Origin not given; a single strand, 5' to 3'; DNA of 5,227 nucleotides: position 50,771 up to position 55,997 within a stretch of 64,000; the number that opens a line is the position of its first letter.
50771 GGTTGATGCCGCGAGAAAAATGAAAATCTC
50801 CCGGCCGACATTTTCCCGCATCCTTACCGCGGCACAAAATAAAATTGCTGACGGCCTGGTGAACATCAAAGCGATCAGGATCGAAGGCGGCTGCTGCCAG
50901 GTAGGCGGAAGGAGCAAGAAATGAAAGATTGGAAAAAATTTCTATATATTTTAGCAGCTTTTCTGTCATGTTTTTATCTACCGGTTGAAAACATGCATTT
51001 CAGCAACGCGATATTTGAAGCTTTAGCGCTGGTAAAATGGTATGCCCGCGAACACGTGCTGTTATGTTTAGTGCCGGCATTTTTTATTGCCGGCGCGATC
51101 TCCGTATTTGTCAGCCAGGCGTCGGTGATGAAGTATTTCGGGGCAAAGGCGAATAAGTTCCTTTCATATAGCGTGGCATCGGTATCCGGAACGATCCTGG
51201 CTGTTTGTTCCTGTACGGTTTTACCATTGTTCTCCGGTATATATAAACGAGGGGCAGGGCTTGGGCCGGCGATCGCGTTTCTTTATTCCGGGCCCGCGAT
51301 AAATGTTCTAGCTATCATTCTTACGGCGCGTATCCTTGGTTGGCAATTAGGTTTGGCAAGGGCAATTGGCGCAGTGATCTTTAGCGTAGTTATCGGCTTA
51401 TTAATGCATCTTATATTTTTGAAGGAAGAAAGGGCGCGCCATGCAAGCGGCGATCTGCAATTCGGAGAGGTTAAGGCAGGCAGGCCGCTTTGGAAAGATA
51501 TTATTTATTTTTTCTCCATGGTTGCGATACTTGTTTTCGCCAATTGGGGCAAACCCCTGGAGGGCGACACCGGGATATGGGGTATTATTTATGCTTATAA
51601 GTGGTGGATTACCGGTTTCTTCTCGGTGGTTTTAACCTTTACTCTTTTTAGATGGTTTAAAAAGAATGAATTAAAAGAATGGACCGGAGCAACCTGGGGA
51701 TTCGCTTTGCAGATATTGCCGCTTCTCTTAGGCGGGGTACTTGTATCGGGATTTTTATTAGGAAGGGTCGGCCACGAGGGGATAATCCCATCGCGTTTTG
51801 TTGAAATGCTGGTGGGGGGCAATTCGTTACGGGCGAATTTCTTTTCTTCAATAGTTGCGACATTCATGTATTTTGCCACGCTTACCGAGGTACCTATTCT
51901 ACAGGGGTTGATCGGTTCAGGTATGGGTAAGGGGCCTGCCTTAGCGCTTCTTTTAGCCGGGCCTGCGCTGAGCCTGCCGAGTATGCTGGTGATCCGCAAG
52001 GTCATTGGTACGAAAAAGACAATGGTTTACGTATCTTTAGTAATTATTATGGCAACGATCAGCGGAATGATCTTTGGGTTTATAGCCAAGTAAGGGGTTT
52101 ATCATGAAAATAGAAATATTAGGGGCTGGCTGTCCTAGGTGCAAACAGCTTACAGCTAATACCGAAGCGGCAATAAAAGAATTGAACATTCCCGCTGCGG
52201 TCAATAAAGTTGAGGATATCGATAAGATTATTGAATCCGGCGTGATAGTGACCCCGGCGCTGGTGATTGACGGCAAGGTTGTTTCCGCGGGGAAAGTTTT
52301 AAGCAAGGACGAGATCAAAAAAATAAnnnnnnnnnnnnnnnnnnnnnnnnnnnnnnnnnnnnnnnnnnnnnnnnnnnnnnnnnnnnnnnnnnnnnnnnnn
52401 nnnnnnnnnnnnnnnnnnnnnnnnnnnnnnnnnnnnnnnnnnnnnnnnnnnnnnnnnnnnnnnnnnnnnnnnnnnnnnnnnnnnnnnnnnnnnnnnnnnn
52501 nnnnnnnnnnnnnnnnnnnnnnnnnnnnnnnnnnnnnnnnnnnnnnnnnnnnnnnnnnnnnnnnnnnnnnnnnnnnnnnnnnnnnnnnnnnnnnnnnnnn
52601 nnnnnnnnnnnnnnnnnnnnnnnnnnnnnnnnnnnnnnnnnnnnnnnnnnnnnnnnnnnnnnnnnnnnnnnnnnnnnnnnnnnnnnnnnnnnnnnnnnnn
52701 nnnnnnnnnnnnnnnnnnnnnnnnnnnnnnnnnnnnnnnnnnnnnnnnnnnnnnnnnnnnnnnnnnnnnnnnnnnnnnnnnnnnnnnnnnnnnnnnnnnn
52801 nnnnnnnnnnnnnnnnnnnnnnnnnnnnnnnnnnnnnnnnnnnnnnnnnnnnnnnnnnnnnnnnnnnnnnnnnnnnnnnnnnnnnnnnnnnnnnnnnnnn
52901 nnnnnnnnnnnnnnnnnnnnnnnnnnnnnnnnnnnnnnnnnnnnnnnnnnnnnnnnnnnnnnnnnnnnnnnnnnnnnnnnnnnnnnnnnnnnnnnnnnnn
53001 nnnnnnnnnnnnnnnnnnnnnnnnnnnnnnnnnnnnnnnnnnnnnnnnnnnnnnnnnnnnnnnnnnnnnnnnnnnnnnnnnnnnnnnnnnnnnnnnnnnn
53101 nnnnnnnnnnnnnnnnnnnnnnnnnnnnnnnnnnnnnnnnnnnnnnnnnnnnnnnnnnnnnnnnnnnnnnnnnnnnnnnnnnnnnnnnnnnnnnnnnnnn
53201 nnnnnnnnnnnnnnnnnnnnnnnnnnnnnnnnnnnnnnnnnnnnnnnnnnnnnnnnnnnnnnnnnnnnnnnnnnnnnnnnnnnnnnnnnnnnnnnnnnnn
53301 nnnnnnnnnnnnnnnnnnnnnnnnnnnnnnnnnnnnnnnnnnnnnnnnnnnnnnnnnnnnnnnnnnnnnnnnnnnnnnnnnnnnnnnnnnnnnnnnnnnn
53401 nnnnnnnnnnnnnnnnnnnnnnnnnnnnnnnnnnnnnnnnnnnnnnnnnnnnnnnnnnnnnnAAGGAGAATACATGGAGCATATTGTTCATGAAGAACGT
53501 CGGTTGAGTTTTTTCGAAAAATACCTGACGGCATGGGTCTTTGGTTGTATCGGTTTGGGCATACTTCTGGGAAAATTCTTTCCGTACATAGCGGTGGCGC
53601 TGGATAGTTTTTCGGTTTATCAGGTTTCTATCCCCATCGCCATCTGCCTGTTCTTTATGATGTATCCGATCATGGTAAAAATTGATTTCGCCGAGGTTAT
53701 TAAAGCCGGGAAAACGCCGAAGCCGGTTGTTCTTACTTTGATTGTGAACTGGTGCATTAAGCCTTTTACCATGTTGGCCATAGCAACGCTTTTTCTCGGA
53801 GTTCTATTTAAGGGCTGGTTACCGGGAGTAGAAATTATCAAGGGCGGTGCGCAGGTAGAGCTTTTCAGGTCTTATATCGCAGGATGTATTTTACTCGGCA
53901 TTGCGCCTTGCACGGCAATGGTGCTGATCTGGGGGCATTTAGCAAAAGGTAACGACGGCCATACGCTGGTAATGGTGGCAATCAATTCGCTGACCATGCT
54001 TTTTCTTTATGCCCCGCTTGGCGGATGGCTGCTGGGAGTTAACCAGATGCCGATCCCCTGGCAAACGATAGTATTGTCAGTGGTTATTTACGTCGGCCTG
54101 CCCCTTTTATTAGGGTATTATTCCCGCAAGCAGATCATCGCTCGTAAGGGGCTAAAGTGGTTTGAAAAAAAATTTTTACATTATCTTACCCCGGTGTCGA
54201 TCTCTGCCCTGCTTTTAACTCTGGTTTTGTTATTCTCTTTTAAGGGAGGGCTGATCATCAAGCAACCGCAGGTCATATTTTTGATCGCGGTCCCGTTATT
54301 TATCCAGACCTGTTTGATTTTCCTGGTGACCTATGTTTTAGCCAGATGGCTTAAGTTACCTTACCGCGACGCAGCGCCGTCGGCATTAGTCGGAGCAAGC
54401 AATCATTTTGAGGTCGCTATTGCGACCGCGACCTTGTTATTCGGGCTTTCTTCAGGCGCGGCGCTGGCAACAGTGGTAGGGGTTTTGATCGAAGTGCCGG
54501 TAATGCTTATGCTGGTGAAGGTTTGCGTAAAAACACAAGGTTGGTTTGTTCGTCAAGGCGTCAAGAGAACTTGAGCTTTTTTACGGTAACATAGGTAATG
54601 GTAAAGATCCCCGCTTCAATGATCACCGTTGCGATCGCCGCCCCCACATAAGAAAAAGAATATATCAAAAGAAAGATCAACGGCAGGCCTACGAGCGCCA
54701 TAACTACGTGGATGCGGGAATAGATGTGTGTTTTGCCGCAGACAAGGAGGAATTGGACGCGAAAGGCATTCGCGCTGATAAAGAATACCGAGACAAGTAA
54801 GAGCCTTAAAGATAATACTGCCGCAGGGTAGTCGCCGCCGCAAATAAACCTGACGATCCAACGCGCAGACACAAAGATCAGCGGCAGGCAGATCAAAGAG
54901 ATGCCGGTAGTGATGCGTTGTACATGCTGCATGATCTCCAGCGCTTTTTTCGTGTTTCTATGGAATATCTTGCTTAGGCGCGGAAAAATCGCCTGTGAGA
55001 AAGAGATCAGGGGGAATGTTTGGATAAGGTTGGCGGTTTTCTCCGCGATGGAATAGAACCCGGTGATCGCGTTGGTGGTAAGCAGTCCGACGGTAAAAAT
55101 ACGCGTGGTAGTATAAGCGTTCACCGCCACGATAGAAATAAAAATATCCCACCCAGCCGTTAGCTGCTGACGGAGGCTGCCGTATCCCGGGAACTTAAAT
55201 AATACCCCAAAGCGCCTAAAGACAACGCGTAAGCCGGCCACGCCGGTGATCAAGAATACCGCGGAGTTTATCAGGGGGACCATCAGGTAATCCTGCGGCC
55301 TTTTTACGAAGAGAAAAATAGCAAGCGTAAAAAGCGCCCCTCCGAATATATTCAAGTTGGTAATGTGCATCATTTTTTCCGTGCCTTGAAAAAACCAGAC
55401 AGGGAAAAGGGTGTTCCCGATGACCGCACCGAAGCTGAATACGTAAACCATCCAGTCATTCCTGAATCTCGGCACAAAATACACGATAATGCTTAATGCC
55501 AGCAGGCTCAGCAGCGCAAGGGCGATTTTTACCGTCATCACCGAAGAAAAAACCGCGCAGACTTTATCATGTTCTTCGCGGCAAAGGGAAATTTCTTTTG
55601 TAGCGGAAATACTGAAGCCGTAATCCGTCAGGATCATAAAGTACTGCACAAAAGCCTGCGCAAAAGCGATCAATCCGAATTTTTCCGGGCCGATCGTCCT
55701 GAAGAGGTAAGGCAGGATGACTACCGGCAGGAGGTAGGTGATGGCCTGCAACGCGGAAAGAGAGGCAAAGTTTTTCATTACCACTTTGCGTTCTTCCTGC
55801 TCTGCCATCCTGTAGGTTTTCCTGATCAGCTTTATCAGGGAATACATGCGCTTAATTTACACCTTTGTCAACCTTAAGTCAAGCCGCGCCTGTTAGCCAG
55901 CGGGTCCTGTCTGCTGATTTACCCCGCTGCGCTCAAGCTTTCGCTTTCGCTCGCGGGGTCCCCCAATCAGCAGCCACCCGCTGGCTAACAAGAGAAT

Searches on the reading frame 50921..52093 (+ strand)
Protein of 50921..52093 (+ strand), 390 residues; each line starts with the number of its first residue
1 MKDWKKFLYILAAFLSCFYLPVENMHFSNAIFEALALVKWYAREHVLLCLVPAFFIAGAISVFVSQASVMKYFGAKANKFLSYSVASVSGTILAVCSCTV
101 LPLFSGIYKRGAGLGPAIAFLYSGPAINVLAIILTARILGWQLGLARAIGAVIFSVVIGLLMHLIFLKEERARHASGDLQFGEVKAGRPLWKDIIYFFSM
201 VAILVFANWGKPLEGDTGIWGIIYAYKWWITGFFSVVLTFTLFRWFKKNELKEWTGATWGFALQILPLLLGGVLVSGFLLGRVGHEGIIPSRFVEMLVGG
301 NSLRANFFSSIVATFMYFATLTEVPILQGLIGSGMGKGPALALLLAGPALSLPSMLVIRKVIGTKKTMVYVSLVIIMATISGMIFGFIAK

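Call 96: search_protein_families(library=pfam, proteins=[window:50921-52093:+], max_evalue=0.00001)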
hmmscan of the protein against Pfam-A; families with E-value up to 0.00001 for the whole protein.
window:50921-52093:+ (390 aa): 1 family
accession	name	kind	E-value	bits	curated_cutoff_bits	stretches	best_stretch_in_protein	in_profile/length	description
PF03773.19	ArsP_1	-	3.4e-78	263.2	32.3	1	39-387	9-294/294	Predicted permease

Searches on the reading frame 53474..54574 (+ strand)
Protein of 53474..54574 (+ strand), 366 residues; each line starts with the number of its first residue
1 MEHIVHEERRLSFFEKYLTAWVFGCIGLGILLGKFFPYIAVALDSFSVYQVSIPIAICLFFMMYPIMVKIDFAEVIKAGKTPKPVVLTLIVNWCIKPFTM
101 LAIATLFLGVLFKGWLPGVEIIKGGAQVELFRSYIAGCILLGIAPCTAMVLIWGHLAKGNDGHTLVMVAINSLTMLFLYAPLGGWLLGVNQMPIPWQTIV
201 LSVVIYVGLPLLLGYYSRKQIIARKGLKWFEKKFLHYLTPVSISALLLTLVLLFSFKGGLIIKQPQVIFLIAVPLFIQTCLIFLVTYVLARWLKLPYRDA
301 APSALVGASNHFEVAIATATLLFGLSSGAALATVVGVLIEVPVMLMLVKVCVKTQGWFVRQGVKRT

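Call 96: search_protein_families(library=pfam, proteins=[window:53474-54574:+], max_evalue=0.00001)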
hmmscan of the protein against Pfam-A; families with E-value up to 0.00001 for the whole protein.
window:53474-54574:+ (366 aa): 2 families
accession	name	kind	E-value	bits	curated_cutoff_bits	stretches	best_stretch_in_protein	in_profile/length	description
PF01758.21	SBF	-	6.6e-43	147.1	24.3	1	56-263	1-190/191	Sodium Bile acid symporter family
PF13593.11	SBF_like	-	1.4e-13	51.3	25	1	21-340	2-297/313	SBF-like CPA transporter family (DUF4137)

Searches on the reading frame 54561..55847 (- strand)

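Call 96: search_protein_families(library=pfam, proteins=[window:54561-55847:-], max_evalue=0.00001)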
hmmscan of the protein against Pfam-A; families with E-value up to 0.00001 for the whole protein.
window:54561-55847:- (428 aa): 2 families
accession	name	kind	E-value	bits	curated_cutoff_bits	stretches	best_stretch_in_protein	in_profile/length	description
PF01943.22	Polysacc_synt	-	2.5e-50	171.9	28.2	1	24-295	2-274/274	Polysaccharide biosynthesis protein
PF13440.11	Polysacc_synt_3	-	3.5e-09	36.8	23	1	49-343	3-291/293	Polysaccharide biosynthesis protein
